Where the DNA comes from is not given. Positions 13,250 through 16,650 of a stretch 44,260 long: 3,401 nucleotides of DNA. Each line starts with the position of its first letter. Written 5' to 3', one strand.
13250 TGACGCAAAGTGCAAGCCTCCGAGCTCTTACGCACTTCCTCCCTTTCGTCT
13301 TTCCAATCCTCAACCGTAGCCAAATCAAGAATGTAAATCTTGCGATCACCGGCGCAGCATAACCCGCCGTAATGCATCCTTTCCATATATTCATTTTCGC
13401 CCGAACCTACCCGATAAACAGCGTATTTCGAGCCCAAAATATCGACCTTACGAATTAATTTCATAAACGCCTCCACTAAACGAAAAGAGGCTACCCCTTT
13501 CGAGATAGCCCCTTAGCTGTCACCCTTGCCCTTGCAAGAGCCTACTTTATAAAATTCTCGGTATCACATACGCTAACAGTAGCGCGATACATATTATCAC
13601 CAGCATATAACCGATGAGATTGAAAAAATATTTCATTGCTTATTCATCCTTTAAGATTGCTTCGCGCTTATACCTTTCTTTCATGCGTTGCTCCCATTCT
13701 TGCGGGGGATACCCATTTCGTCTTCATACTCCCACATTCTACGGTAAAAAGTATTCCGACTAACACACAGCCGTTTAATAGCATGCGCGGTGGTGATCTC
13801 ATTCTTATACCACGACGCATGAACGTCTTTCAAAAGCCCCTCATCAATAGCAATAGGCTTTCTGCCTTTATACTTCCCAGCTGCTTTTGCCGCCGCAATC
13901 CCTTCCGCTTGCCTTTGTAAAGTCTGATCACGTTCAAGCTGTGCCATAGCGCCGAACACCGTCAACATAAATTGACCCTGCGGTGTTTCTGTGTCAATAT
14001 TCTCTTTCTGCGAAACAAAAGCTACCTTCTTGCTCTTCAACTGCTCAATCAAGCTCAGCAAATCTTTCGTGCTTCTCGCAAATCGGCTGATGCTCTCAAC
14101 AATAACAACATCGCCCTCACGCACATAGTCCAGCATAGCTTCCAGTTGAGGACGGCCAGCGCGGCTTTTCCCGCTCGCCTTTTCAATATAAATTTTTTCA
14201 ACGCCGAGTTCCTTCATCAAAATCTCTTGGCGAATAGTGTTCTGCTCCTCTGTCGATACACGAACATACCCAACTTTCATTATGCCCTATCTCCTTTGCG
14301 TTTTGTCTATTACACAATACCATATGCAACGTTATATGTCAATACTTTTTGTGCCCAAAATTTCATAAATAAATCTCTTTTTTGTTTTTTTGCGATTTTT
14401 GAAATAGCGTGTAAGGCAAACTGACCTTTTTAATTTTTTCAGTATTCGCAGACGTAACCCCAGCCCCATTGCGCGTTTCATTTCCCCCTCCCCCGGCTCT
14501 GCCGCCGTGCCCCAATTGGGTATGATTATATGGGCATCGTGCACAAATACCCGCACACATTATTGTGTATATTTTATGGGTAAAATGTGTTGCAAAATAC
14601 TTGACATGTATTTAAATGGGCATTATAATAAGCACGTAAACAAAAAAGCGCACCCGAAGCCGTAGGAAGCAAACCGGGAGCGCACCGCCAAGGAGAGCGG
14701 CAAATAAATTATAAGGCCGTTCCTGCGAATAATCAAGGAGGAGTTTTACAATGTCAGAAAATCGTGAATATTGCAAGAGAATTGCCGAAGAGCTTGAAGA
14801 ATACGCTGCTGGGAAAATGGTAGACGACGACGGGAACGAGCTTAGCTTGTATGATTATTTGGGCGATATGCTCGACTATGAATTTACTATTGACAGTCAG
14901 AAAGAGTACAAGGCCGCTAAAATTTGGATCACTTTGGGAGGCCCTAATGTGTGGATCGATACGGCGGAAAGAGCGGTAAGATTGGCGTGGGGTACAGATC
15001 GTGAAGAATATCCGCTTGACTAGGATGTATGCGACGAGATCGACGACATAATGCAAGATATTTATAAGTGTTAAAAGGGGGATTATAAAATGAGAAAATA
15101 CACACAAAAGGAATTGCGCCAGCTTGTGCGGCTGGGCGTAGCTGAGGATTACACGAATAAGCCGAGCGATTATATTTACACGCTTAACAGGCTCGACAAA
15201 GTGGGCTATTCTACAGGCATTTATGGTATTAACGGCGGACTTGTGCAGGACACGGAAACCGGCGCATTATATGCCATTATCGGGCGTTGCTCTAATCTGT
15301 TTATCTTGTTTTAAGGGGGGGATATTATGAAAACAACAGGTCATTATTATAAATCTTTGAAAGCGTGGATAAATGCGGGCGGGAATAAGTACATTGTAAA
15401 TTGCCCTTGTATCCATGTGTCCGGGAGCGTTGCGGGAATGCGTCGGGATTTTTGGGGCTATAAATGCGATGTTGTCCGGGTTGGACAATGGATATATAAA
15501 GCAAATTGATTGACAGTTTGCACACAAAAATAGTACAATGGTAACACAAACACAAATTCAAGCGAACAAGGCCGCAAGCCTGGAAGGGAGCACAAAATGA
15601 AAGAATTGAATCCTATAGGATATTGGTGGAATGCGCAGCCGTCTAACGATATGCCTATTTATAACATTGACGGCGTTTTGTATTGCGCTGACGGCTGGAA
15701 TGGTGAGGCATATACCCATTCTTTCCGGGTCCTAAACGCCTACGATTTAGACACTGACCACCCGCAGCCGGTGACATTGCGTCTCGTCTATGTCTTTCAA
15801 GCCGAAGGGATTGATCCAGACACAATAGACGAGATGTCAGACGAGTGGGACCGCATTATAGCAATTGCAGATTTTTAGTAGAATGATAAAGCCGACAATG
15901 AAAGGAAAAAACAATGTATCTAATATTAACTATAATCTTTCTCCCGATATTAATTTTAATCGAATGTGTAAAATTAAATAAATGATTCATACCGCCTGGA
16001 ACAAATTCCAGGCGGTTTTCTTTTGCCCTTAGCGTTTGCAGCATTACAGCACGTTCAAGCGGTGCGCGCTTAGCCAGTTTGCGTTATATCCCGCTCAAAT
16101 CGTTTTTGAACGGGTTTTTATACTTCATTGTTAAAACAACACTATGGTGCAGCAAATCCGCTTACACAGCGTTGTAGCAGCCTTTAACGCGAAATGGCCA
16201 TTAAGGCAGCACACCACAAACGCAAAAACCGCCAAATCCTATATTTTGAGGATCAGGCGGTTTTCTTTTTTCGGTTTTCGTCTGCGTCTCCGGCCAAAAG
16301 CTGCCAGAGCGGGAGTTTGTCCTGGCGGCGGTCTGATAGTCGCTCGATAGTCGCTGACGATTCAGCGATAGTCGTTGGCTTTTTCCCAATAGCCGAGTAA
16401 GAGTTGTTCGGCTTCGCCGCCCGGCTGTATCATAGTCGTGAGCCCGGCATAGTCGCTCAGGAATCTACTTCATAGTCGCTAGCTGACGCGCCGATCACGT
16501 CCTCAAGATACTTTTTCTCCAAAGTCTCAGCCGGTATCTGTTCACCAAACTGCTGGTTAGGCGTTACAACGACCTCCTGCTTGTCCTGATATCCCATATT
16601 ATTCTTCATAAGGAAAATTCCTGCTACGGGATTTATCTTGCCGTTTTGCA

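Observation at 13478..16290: Self-contained cassette (small serine recombinase plus five plus-strand small ORFs under consensus promoters) wedged between terS and terL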

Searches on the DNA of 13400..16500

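Call 15: search_rna_families(source=window, start=13400, end=16500, threshold=evalue, max_evalue=1, show_alignments=2)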
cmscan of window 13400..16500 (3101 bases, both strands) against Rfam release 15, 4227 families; matches with E-value up to 1: 1.
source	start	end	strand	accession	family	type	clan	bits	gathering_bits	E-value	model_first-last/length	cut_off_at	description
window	15946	16022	+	RF02630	Hrs12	Gene; sRNA;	-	30.8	70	0.028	1-87/87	no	Hfq-regulated sRNA 12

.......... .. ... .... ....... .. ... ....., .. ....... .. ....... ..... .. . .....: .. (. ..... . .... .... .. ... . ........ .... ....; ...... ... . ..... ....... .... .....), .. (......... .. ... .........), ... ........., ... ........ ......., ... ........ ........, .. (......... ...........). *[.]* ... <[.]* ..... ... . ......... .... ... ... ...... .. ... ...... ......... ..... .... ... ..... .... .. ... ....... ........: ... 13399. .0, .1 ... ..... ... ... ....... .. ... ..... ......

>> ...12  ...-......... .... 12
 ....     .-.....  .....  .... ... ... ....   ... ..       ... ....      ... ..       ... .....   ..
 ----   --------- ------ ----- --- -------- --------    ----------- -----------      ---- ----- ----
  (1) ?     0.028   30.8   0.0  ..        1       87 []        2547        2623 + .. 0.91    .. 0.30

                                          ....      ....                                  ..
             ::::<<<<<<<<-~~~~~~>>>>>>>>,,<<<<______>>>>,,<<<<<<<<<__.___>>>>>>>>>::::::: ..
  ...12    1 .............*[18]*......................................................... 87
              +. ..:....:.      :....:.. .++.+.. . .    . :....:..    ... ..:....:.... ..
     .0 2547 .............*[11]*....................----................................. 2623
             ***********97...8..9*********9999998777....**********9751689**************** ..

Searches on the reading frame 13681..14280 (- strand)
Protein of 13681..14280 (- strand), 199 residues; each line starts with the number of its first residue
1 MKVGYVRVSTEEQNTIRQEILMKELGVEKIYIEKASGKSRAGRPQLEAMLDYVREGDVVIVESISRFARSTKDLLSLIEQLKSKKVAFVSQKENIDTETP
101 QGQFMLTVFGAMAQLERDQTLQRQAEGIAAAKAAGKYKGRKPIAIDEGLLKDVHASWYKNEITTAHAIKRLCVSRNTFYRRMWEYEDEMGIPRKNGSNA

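Call 5: search_protein_families(library=pfam, proteins=[window:13681-14280:-], max_evalue=0.01)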
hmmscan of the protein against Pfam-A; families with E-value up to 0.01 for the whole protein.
window:13681-14280:- (199 aa): 2 families
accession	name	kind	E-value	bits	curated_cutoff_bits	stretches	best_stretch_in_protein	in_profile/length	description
PF00239.26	Resolvase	-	3.3e-43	147.7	23.3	1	3-137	2-145/145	Resolvase, N terminal domain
PF01380.27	SIS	-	0.0031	17.8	25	1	31-89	26-84/131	SIS domain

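Call 6: search_protein_families(library=phrogs, proteins=[window:13681-14280:-], max_evalue=0.01)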
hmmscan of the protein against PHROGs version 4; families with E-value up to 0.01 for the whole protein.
window:13681-14280:- (199 aa): 3 families
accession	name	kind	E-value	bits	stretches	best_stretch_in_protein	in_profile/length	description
phrog_125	-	DNA, RNA and nucleotide metabolism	1.3e-62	212.7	1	1-186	21-204/254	DNA invertase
phrog_95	-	integration and excision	1.4e-34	120.7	1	4-142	92-244/651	integrase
phrog_8275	-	DNA, RNA and nucleotide metabolism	1e-10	42.3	1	1-50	1-49/51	DNA invertase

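Call 51: search_solved_structures(query=window:13681-14277:-, max_evalue=0.00001, show_alignments=1)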
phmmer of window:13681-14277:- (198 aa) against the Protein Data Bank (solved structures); distinct sequences matched with E-value up to 0.00001: 19.
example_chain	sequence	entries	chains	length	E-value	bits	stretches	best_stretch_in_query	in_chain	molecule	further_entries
4m6f_A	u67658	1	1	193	1.1e-26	97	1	2-141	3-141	DNA-invertase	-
3uj3_X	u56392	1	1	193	2.9e-26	95.6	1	2-141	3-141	DNA-invertase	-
2gm4_A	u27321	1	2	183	2.7e-23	86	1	3-180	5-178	Transposon gamma-delta resolvase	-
1zr2_A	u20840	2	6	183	6.6e-22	81.4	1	3-180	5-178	Transposon gamma-delta resolvase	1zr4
2r0q_C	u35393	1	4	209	8.8e-22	81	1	2-141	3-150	Putative transposon Tn552 DNA-invertase bin3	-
1gdt_A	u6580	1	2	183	1.8e-21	80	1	3-180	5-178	PROTEIN (GAMMA DELTA RESOLVASE)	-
5cy1_A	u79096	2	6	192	4.9e-21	78.6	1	3-181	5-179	Transposon Tn3 resolvase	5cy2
1gdr_A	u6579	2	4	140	4.8e-18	68.9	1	3-134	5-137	GAMMA DELTA-RESOLVASE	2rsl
2gm5_A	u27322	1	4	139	7.5e-17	65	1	3-128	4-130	Transposon gamma-delta resolvase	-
5c35_A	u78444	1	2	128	2e-15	60.3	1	2-88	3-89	Recombinase Sin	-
5c32_B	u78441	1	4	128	5.1e-15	59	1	2-88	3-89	Putative transposon Tn552 DNA-invertase bin3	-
5c34_B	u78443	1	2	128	5.2e-15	59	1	2-88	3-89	Putative transposon Tn552 DNA-invertase bin3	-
3pkz_A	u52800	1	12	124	5.9e-15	58.8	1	2-88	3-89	Recombinase Sin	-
5c31_A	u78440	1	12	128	6.1e-15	58.7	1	2-88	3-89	Sin, putative plasmid resolvase dimer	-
1ght_A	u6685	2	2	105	8.2e-11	45.3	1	3-99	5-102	TRANSPOSON GAMMA-DELTA RESOLVASE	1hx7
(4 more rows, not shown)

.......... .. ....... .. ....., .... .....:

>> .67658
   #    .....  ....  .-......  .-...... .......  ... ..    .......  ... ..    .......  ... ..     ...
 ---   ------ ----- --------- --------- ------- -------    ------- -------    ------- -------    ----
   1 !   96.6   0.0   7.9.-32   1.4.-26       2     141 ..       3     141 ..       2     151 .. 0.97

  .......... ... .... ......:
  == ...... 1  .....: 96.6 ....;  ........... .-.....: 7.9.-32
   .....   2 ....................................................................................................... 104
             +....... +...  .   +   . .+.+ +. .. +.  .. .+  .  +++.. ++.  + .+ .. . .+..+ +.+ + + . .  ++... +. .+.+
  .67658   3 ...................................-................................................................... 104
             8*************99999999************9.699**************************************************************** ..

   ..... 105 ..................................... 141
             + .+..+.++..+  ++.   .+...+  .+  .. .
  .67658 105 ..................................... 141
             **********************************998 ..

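Call 98: search_protein_families(library=padloc, max_evalue=0.01, proteins=[window:13681-14280:-])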
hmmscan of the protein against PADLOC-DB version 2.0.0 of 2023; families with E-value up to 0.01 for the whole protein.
window:13681-14280:- (199 aa): 0 families

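Call 99: search_protein_families(library=ncbifam, max_evalue=0.01, proteins=[window:13681-14280:-])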
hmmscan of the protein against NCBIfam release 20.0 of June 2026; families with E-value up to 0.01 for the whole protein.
window:13681-14280:- (199 aa): 8 families
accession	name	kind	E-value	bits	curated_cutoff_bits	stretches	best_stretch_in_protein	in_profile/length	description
NF041201.1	recomb_XisF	equivalog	1.6e-22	80.1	375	1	2-143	1-148/465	fdxN element excision recombinase XisF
NF047343.1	SCCmet_CcrB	equivalog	1.1e-18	67.2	900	1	5-147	12-167/542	cassette chromosome recombinase CcrB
NF009949.0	PRK13413.1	equivalog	9.2e-18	64.7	272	1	1-182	1-193/203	master DNA invertase Mpi family serine-type recombinase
NF047347.1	SCCmet_CcrC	equivalog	1.4e-14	53.5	900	1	29-122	44-140/558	cassette chromosome recombinase CcrC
NF047344.1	SCCmet_CcrA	equivalog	7.1e-05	22.1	700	1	3-135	5-146/442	cassette chromosome recombinase CcrA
NF003084.0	PRK04012.1-3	subfamily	0.003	17.4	91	0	6-96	14-101/104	translation initiation factor IF-1A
NF033518.0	transpos_IS607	equivalog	0.005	16.4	110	0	3-93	57-156/187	IS607 family transposase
TIGR03953.1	rplD_bact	equivalog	0.0063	15.9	130.1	0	52-95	101-145/188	50S ribosomal protein L4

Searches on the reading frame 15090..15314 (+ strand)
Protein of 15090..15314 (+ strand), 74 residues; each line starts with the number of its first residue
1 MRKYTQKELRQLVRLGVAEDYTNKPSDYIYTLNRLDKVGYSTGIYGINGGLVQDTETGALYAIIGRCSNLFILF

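Call 5: search_protein_families(library=pfam, proteins=[window:15090-15314:+], max_evalue=0.01)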
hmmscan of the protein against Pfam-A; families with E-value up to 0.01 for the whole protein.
window:15090-15314:+ (74 aa): 0 families

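Call 6: search_protein_families(library=phrogs, proteins=[window:15090-15314:+], max_evalue=0.01)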
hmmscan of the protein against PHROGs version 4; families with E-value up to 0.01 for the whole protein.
window:15090-15314:+ (74 aa): 0 families

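Call 28: find_homologous_proteins(query=window:15090-15314:+)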
Query window:15090-15314:+ (74 aa): 306 proteins with E <= 0.001 among 306 candidates; the best 120 are listed.
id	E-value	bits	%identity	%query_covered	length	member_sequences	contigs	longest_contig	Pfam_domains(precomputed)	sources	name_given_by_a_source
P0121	3.3e-40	152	95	100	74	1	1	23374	-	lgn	-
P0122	4.8e-40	152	96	100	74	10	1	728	-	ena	-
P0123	1.2e-39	150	95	100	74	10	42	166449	-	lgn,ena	-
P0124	2.3e-39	149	95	100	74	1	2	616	-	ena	-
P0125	2.4e-39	149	95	100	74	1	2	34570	-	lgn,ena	-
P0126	5.3e-39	148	92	100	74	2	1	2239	-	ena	-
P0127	9.9e-39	147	92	100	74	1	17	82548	-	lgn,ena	-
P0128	1.3e-38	147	92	100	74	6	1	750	-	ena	-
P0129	3.6e-38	146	91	100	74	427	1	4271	-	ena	-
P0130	5.4e-38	145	89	100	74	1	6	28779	-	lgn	-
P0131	9.4e-38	144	89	100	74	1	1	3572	-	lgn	-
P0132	9.5e-38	144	88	100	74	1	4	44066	-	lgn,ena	-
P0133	9.7e-38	144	89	100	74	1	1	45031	-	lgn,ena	-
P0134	9.8e-38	144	91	100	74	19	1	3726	-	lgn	-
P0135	9.9e-38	144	89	100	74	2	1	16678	-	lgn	-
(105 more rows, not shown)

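Call 49: search_solved_structures(query=A4, max_evalue=1)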
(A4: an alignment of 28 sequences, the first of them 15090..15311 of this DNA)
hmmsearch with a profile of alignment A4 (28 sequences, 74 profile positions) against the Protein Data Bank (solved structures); distinct sequences matched with E-value up to 1: 2.
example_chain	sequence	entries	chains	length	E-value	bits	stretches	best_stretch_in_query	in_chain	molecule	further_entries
6can_A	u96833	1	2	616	0.49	13.5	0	14-53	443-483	Prolyl endopeptidase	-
5t88_A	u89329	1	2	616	0.81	12.8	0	14-53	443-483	Prolyl endopeptidase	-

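Call 93: find_encoding_contigs(protein=P0123, flank=6000, max_places=4)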
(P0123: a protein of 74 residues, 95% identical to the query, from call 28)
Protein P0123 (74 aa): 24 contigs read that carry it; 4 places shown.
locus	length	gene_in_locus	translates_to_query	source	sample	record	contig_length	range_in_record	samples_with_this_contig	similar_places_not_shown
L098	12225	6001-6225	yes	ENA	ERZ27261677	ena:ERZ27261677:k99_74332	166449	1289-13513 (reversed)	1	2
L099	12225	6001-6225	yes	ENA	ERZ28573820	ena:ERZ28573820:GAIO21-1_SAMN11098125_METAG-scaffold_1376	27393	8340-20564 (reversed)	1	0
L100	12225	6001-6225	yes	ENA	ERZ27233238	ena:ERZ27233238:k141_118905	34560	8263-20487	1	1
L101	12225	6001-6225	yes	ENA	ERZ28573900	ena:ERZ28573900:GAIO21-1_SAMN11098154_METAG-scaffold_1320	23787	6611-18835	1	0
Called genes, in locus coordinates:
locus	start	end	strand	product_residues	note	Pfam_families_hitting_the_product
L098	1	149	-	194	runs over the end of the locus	-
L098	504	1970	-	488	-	PF05133:SPP1_portal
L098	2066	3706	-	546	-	-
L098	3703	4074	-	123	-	-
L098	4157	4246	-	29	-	-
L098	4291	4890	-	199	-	PF00239:Resolvase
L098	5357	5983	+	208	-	-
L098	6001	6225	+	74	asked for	-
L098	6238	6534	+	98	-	-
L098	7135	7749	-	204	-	PF16677:GP3_package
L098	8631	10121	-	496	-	PF05272:VapE-like_dom, PF19263:DUF5906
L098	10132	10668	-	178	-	PF01807:Zn_ribbon_DnaG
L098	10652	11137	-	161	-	PF02732:ERCC4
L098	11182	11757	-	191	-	-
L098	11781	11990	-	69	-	-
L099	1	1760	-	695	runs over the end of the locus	PF16510:P22_portal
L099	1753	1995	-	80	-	-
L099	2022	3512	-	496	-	PF03237:Terminase_6N, PF17289:Terminase_6C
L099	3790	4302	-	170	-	-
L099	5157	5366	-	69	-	PF13443:HTH_26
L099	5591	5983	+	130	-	-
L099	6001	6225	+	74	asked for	-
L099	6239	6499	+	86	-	-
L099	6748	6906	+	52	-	-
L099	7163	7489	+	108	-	PF11171:DUF2958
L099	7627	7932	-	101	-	-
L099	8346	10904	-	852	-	PF05272:VapE-like_dom, PF19263:DUF5906 (faint)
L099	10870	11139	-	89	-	-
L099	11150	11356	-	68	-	-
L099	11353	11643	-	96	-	-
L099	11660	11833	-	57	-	-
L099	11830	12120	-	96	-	-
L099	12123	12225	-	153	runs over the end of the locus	-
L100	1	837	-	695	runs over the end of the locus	PF16510:P22_portal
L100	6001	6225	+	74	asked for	-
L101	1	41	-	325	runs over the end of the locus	-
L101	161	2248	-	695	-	PF16510:P22_portal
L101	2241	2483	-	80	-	-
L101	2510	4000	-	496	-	PF03237:Terminase_6N, PF17289:Terminase_6C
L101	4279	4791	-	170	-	-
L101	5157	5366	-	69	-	PF13443:HTH_26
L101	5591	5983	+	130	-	-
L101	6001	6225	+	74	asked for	-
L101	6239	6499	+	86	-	-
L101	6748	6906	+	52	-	-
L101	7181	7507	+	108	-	PF11171:DUF2958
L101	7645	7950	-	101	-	-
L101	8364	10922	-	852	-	PF05272:VapE-like_dom, PF19263:DUF5906 (faint)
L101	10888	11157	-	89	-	-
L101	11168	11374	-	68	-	-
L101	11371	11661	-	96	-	-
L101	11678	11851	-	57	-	-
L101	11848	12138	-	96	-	-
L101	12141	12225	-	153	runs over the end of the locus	-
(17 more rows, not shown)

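Call 98: search_protein_families(library=padloc, max_evalue=0.01, proteins=[window:15090-15314:+])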
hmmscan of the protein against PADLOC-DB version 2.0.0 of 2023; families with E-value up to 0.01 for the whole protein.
window:15090-15314:+ (74 aa): 0 families

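Call 99: search_protein_families(library=ncbifam, max_evalue=0.01, proteins=[window:15090-15314:+])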
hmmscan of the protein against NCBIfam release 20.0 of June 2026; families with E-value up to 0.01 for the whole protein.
window:15090-15314:+ (74 aa): 0 families

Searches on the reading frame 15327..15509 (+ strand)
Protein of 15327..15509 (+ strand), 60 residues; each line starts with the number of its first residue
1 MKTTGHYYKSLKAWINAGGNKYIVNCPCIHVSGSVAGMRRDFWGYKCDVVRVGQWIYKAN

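Call 5: search_protein_families(library=pfam, proteins=[window:15327-15509:+], max_evalue=0.01)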
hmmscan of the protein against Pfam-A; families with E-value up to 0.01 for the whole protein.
window:15327-15509:+ (60 aa): 1 family
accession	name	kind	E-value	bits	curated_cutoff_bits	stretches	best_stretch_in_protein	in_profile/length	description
PF01168.26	Ala_racemase_N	-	0.0032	17.6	24.1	1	8-59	171-218/220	Alanine racemase, N-terminal domain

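Call 6: search_protein_families(library=phrogs, proteins=[window:15327-15509:+], max_evalue=0.01)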
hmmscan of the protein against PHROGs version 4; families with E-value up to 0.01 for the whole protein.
window:15327-15509:+ (60 aa): 0 families

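Call 98: search_protein_families(library=padloc, max_evalue=0.01, proteins=[window:15327-15509:+])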
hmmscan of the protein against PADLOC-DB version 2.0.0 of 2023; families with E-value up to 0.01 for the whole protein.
window:15327-15509:+ (60 aa): 0 families

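Call 99: search_protein_families(library=ncbifam, max_evalue=0.01, proteins=[window:15327-15509:+])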
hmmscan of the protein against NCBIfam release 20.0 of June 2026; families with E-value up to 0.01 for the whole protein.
window:15327-15509:+ (60 aa): 0 families
